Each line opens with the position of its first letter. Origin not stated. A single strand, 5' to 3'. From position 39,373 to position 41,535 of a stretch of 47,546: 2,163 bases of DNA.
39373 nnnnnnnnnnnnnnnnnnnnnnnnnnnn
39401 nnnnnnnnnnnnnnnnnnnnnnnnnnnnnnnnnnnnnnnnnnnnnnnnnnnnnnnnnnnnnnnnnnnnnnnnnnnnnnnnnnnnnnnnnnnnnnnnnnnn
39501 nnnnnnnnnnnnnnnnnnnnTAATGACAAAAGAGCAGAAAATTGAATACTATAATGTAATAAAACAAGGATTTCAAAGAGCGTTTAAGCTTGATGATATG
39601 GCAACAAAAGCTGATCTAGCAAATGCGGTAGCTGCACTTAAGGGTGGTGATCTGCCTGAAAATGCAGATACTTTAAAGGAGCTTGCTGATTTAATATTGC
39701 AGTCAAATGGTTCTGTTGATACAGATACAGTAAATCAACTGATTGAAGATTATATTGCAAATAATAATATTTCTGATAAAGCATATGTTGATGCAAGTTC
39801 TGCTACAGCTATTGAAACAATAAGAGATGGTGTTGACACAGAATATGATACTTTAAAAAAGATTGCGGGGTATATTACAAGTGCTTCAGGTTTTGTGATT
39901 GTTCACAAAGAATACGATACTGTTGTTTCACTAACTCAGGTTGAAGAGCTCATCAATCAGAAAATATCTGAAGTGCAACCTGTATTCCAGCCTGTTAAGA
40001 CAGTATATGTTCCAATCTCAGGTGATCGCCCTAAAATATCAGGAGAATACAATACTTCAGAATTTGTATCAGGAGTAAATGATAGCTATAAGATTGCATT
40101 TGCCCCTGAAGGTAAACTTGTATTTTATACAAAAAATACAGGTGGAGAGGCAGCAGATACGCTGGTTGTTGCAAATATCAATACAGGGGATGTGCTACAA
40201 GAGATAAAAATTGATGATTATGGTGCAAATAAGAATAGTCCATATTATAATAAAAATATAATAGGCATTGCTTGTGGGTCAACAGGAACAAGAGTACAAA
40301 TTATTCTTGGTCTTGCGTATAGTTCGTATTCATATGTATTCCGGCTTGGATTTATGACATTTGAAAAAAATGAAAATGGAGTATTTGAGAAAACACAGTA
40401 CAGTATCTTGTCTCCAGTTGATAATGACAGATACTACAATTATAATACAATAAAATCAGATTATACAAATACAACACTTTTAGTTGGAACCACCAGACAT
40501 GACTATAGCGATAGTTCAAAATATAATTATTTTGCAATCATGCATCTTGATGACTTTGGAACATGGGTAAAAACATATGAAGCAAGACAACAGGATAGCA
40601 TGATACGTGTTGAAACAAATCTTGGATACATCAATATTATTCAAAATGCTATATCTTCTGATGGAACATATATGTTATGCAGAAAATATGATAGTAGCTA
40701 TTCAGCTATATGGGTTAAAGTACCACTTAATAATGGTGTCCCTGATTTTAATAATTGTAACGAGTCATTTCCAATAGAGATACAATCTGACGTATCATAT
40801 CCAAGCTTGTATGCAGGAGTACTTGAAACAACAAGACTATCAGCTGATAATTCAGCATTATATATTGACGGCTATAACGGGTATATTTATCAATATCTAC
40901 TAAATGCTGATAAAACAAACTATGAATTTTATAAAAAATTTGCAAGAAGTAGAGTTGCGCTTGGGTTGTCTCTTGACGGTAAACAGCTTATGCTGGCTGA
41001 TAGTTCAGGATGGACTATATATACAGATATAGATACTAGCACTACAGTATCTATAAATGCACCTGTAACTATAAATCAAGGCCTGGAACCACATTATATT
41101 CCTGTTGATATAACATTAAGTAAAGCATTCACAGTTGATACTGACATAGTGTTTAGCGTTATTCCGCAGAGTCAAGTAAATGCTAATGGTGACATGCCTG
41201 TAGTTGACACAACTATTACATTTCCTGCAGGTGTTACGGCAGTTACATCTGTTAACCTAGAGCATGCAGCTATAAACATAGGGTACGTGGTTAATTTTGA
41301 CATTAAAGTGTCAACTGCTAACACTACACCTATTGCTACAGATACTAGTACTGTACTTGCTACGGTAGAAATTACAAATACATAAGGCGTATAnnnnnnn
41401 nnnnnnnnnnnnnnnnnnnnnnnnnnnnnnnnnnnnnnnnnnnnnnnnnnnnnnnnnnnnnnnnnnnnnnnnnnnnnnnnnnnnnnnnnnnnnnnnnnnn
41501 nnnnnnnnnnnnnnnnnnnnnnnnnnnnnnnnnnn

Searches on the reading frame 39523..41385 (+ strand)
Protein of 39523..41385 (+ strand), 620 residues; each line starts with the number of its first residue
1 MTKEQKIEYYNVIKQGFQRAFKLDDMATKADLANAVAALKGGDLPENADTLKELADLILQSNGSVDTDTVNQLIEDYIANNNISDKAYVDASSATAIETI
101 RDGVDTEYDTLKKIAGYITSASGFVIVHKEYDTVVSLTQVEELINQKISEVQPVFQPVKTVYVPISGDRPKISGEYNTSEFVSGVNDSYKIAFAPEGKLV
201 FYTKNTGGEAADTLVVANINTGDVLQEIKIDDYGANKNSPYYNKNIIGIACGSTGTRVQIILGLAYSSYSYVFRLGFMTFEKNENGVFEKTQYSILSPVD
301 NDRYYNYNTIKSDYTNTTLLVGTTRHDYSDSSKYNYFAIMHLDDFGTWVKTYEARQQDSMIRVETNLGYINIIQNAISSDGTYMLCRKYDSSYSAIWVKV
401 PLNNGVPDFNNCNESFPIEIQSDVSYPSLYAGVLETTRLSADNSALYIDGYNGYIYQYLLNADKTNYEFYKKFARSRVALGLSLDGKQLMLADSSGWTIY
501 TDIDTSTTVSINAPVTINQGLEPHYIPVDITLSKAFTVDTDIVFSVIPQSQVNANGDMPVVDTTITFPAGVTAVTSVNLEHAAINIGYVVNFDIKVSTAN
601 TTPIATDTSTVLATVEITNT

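Call 35: search_protein_families(library=phrogs, proteins=[window:39523-41385:+])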
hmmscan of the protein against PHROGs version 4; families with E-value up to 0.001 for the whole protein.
window:39523-41385:+ (620 aa): 1 family
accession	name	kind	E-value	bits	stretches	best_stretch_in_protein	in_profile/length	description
phrog_18185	-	tail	0.00024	21.7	0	18-75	232-287/399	tail fiber protein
